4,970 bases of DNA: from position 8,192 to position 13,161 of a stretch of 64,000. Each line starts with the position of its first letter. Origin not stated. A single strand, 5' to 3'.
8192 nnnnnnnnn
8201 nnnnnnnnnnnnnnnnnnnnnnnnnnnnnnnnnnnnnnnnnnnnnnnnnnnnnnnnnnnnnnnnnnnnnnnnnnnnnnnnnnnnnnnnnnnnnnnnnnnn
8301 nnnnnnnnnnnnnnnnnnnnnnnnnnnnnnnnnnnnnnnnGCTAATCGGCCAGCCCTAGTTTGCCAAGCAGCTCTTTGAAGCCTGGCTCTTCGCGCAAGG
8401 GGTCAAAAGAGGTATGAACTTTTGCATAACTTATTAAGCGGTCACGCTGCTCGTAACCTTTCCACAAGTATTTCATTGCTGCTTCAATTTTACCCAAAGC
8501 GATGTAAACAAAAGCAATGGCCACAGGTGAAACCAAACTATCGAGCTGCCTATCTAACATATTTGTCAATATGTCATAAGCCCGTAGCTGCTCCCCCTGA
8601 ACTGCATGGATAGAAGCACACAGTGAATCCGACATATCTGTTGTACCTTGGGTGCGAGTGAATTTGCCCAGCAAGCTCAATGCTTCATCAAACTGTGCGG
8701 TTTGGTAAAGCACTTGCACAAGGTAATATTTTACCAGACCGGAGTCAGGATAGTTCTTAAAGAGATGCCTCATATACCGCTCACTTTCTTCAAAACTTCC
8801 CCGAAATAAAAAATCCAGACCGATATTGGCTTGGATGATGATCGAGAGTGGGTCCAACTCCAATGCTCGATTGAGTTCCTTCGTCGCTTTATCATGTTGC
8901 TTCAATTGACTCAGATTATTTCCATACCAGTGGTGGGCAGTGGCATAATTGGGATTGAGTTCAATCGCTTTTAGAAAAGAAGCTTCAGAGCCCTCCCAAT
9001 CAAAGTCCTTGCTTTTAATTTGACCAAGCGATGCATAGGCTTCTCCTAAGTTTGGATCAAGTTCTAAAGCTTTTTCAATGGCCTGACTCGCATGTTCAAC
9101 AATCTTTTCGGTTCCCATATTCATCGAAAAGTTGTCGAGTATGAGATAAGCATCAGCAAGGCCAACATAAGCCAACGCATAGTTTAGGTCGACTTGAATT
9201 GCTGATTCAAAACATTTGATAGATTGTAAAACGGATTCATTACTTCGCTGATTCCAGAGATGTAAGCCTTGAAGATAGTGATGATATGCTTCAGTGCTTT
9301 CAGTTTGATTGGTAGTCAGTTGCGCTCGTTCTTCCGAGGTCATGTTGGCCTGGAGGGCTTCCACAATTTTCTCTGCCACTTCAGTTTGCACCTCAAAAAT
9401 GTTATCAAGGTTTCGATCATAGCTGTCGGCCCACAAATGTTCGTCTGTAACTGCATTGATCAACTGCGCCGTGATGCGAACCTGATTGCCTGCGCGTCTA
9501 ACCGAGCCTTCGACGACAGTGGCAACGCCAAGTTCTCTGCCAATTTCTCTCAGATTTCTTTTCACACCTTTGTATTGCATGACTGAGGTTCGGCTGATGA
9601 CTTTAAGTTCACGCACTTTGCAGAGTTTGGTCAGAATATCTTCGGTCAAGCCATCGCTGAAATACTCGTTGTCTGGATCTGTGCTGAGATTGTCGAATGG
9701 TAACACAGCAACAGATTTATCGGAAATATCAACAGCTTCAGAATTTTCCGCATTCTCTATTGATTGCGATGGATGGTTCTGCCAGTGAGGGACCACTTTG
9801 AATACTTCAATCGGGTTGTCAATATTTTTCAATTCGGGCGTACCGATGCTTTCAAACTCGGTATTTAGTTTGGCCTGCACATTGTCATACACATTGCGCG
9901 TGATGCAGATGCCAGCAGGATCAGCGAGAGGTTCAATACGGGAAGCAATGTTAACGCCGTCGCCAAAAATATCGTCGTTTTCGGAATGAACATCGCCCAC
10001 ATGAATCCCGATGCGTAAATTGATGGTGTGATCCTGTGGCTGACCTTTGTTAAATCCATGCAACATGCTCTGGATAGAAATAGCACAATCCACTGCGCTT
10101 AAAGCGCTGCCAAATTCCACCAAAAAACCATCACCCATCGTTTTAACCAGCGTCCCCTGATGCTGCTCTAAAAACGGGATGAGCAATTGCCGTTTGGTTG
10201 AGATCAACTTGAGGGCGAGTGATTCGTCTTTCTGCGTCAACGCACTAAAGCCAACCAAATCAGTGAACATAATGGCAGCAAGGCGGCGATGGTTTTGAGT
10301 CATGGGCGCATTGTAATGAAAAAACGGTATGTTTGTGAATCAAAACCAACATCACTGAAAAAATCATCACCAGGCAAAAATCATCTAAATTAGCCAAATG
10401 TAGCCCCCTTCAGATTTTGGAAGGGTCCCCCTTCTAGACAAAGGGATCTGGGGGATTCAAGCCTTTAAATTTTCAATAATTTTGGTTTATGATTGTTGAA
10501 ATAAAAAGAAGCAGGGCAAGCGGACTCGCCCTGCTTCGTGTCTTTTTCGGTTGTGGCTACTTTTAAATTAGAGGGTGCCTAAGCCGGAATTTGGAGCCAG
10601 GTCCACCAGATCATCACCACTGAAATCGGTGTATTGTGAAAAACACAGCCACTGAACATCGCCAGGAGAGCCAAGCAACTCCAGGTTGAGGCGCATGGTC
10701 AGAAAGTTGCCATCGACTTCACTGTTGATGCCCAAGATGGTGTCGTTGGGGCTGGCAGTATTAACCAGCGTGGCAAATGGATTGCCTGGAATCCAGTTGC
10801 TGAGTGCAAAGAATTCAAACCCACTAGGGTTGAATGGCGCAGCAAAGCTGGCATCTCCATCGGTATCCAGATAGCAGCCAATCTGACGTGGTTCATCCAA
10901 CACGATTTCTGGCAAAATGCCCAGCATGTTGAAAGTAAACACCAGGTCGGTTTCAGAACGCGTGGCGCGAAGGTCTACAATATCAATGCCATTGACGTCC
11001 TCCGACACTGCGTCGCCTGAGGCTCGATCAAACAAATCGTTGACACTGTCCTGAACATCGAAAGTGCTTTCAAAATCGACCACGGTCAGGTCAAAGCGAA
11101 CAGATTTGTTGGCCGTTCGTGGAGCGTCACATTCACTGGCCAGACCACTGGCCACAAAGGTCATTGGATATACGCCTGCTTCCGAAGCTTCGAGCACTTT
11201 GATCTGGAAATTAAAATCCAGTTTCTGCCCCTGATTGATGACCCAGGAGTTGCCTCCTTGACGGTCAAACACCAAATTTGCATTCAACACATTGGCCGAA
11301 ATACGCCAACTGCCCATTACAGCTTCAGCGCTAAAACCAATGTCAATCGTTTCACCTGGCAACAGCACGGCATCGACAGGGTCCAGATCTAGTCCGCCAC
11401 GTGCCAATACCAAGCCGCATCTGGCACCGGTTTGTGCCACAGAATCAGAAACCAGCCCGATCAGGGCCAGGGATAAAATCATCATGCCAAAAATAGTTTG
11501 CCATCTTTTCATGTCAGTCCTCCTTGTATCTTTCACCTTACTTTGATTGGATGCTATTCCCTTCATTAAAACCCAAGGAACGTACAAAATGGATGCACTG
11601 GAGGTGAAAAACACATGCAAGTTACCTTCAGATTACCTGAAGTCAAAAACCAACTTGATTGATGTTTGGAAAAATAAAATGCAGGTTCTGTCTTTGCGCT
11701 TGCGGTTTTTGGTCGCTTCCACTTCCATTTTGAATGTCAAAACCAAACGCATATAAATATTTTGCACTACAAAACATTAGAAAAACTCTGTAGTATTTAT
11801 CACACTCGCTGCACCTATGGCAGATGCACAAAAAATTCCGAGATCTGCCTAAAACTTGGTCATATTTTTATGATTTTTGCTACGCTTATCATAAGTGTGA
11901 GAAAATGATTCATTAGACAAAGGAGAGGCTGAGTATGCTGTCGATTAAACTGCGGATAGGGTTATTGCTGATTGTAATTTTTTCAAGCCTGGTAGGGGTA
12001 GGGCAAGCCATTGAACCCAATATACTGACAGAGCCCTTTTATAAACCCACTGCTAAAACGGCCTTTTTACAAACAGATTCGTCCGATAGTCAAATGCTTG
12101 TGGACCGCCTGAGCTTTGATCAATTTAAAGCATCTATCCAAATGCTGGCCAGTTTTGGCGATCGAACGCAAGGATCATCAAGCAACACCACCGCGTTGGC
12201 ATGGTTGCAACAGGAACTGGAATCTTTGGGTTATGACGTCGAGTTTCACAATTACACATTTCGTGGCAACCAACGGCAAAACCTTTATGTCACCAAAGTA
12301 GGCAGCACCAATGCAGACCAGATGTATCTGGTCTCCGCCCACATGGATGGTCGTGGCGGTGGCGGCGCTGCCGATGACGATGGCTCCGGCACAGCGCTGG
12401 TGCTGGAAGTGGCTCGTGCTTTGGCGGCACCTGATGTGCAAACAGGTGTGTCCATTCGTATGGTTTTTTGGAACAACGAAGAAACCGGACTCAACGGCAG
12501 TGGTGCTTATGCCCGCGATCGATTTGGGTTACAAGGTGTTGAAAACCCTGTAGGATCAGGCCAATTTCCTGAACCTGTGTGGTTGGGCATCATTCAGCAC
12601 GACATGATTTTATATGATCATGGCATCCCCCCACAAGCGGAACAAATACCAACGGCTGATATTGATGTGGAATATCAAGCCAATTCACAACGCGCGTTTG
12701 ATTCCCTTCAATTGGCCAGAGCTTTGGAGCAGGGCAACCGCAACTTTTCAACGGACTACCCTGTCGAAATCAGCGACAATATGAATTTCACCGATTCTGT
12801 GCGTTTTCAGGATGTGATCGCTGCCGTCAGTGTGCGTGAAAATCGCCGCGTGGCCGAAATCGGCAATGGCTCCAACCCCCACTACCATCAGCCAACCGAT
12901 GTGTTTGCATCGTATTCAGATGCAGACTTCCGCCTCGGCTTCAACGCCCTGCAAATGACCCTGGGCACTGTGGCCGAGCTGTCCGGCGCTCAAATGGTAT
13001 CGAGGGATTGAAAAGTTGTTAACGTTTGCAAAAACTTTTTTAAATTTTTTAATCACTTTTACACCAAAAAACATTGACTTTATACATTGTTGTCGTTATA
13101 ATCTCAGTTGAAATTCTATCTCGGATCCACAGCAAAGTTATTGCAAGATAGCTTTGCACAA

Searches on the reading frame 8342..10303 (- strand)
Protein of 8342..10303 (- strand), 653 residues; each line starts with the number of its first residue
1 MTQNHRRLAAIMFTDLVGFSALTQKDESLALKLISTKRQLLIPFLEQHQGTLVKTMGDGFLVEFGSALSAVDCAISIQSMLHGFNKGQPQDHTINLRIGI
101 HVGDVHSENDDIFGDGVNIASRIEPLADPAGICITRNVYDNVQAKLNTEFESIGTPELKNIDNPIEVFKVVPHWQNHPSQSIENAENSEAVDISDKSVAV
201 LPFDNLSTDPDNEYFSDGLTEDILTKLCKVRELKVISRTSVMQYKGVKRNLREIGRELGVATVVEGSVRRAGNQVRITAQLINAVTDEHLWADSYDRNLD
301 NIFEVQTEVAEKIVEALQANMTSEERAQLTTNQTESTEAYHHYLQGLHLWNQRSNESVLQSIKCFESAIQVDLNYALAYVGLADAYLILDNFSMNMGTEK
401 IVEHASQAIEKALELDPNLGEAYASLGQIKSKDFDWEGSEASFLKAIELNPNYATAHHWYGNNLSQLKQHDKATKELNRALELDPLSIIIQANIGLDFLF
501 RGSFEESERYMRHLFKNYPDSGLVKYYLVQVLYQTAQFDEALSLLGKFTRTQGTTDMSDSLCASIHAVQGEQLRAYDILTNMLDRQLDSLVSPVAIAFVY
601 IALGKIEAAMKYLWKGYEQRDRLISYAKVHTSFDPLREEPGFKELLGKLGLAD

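Call 69: search_protein_families(library=pfam, proteins=[window:8342-10303:-], max_evalue=0.00001)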
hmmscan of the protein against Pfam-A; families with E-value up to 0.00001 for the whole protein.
window:8342-10303:- (653 aa): 10 families
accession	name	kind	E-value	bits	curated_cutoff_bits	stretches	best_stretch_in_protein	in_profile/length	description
PF00211.25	Guanylate_cyc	-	3.5e-18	66.3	21.9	1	9-159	9-171/183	Adenylate and Guanylate cyclase catalytic domain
PF13414.12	TPR_11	-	2.9e-14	52.9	26.8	0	436-462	10-36/42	TPR repeat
PF07719.23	TPR_2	-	1e-13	50.7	27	0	454-485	1-32/34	Tetratricopeptide repeat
PF13181.12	TPR_8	-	3.6e-13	49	25.7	0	454-485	1-32/34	Tetratricopeptide repeat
PF14559.12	TPR_19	-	8.4e-13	48.9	25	0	443-486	14-57/68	Tetratricopeptide repeat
PF13428.12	TPR_14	-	5.1e-11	42.6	23.5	0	456-490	3-37/44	Tetratricopeptide repeat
PF13431.12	TPR_17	-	2.5e-10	40.2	24.4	0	443-473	2-32/34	Tetratricopeptide repeat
PF00515.34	TPR_1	-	6.5e-10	38.9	27.8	0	421-453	2-34/34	Tetratricopeptide repeat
PF13432.12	TPR_16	-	5.3e-09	36.8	32.7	0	494-543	3-52/65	Tetratricopeptide repeat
PF13424.12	TPR_12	-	6e-07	30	30.1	0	454-518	3-75/77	Tetratricopeptide repeat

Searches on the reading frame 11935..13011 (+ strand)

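Call 16: search_protein_families(library=pfam, proteins=[window:11935-13011:+])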
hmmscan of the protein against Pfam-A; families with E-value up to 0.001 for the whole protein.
window:11935-13011:+ (358 aa): 2 families
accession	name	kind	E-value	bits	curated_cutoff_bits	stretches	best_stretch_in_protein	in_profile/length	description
PF04389.22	Peptidase_M28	-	3.8e-21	76.1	21.3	1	117-327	2-177/193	Peptidase family M28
PF01546.33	Peptidase_M20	-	2.4e-06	28.1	24.6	1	138-294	25-168/206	Peptidase family M20/M25/M40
